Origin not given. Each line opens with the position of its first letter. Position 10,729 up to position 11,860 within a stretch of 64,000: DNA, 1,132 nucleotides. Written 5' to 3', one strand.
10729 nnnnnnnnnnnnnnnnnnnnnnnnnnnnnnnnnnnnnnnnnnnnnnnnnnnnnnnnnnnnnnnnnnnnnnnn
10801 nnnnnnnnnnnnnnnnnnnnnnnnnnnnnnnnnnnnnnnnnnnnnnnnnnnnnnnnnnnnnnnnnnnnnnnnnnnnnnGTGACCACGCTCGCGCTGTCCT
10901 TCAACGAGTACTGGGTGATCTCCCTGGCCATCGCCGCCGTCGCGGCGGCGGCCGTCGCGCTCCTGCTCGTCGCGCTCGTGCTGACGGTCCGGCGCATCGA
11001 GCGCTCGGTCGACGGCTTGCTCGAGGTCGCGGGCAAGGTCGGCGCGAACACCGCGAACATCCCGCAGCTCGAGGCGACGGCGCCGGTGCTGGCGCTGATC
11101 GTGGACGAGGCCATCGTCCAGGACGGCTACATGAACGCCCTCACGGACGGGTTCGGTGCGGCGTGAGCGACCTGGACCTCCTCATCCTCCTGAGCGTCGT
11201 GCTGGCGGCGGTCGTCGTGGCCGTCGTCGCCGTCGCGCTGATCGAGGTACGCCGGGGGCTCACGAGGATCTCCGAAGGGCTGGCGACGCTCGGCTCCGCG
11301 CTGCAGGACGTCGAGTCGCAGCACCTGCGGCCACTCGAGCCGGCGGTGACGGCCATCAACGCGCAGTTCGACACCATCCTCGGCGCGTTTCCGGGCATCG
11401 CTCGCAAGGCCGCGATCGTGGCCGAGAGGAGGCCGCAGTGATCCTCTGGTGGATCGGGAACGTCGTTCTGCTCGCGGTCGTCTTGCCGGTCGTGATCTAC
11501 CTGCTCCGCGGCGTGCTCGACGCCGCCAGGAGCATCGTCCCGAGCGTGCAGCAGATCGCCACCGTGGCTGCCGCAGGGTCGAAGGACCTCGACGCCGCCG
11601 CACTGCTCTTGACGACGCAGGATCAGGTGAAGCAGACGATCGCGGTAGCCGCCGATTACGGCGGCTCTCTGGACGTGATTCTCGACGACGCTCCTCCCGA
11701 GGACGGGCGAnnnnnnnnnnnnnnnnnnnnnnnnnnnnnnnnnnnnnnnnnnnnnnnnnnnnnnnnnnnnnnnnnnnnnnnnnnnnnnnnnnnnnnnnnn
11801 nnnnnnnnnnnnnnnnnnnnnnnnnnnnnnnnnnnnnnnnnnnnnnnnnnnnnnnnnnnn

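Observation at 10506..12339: Array of five translationally coupled small bitopic membrane proteins (DUF948-like layout)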

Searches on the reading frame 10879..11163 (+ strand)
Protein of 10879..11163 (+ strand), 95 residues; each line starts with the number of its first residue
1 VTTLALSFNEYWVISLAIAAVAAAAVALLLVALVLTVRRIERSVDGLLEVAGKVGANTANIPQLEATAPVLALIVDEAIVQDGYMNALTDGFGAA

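Call 3: search_protein_families(library=pfam, proteins=[window:10879-11163:+], max_evalue=10)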
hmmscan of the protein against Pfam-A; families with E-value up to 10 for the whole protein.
window:10879-11163:+ (95 aa): 1 family
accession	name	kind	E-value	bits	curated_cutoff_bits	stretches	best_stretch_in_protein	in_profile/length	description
PF06103.16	DUF948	-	0.058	14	37.2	1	19-60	3-44/89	Bacterial protein of unknown function (DUF948)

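Call 4: search_protein_families(library=ncbifam, proteins=[window:10879-11163:+], max_evalue=10)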
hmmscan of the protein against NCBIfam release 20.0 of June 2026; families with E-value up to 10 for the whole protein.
window:10879-11163:+ (95 aa): 0 families

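Call 52: search_protein_families(library=pfam, alignment_id=A8, max_evalue=1)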
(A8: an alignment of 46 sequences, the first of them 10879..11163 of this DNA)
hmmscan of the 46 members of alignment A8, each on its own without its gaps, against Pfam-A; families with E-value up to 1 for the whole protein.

A. member 1, window:10879-11163:+ (95 aa): 1 family
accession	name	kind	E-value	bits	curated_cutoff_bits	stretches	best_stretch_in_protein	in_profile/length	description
PF06103.16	DUF948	-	0.058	14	37.2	1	19-60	3-44/89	Bacterial protein of unknown function (DUF948)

B. families by the number of members that match (of 46 scanned): 37 families (the first 25 are shown)
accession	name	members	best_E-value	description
PF06103.16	DUF948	10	0.012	Bacterial protein of unknown function (DUF948)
PF14800.11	DUF4481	6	0.0025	Domain of unknown function (DUF4481)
PF20520.3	Ac45-VOA1_TM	5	0.0073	V0 complex accessory subunit Ac45/VOA1 transmembrane domain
PF20315.3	DUF6611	5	0.013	Family of unknown function (DUF6611)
PF15420.11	Abhydrolase_9_N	4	0.016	Alpha/beta-hydrolase family N-terminus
PF20153.4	DUF6535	3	0.17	Family of unknown function (DUF6535)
PF22806.1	M_C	2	0.033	Protein M, C-terminal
PF04191.18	PEMT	2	0.037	Phospholipid methyltransferase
PF14029.11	DUF4244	2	0.043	Protein of unknown function (DUF4244)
PF01034.25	Syndecan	2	0.11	Syndecan domain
PF07213.16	DAP10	2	0.17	DAP10 membrane protein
PF12575.13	Pox_EPC_I2-L1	2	0.27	Poxvirus entry protein complex L1 and I2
PF04610.19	TrbL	1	0.011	TrbL/VirB6 plasmid conjugal transfer protein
PF05656.20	DUF805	1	0.028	Protein of unknown function (DUF805)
PF19050.5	PhoD_2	1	0.035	PhoD related phosphatase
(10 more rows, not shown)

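Call 63: find_homologous_proteins(query=A8, max_evalue=0.001)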
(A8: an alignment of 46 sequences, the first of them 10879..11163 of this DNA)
Query A8 (46 sequences) (95 aa, profile of the alignment): 7998 proteins with E <= 0.001 among 8000 candidates; the best 120 are listed.
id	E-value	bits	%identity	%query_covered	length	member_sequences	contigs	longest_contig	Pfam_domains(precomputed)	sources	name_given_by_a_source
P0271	1.4e-43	165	72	100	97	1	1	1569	-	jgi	jgi:hypothetical protein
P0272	3.3e-43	164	69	100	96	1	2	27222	-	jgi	jgi:hypothetical protein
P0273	3.3e-43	164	72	99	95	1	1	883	-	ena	-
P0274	3.3e-43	164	69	98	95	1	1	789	-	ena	-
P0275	4.3e-43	163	73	95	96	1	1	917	-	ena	-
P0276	4.3e-43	163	72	100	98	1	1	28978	-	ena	-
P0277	4.4e-43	163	74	100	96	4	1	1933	-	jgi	jgi:hypothetical protein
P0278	4.7e-43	163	70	93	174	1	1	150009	-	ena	-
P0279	4.8e-43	163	71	98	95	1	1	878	-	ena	-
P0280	5.2e-43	163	74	100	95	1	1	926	-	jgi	jgi:hypothetical protein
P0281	5.3e-43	163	71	98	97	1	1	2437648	-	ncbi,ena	-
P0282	5.4e-43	163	70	99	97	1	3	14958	-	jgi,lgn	jgi:hypothetical protein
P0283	5.4e-43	163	73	100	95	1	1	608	-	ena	-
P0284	5.5e-43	163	72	100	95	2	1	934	-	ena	-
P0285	5.9e-43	163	76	96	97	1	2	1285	-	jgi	jgi:hypothetical protein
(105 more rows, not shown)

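Call 96: predict_structure(alignment_id=A11)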
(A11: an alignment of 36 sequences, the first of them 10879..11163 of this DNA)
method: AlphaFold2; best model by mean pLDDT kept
length: 95 residues; sequences in the alignment: 36
mean_pLDDT: 81.4   pTM: 0.41
mean pLDDT of the five models: 81.4, 79.9, 76.7, 76.2, 74.0
residues with pLDDT >= 90: 29; 70-90: 49; 50-70: 14; < 50: 3
segments of 3 or more residues with pLDDT < 50: 93-95
pLDDT, mean of each block of 10 residues (from residue 1): 63 90 97 96 89 82 77 80 71 51
secondary structure, 60 per line:
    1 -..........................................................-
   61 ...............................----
elements in order: H2-59 H61-91

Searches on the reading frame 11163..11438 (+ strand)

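Call 3: search_protein_families(library=pfam, proteins=[window:11163-11438:+], max_evalue=10)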
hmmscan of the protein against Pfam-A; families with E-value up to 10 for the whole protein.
window:11163-11438:+ (92 aa): 1 family
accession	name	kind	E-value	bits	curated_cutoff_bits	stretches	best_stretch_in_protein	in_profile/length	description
PF06596.16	PsbX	-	0.21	12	25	1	9-28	9-28/38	Photosystem II reaction centre X protein (PsbX)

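Call 4: search_protein_families(library=ncbifam, proteins=[window:11163-11438:+], max_evalue=10)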
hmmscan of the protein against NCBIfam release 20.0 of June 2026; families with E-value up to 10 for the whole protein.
window:11163-11438:+ (92 aa): 0 families

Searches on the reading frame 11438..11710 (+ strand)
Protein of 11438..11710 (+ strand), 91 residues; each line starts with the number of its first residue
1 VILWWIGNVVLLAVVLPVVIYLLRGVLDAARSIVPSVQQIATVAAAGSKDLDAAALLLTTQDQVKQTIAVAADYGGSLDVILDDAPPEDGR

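Call 3: search_protein_families(library=pfam, proteins=[window:11438-11710:+], max_evalue=10)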
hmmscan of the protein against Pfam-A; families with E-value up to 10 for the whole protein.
window:11438-11710:+ (91 aa): 0 families

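Call 4: search_protein_families(library=ncbifam, proteins=[window:11438-11710:+], max_evalue=10)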
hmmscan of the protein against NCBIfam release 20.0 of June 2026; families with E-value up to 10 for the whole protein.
window:11438-11710:+ (91 aa): 1 family
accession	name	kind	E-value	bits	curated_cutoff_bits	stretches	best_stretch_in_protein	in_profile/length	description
NF004824.0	PRK06180.1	subfamily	0.045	12.9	298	1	34-85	32-86/279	oxidoreductase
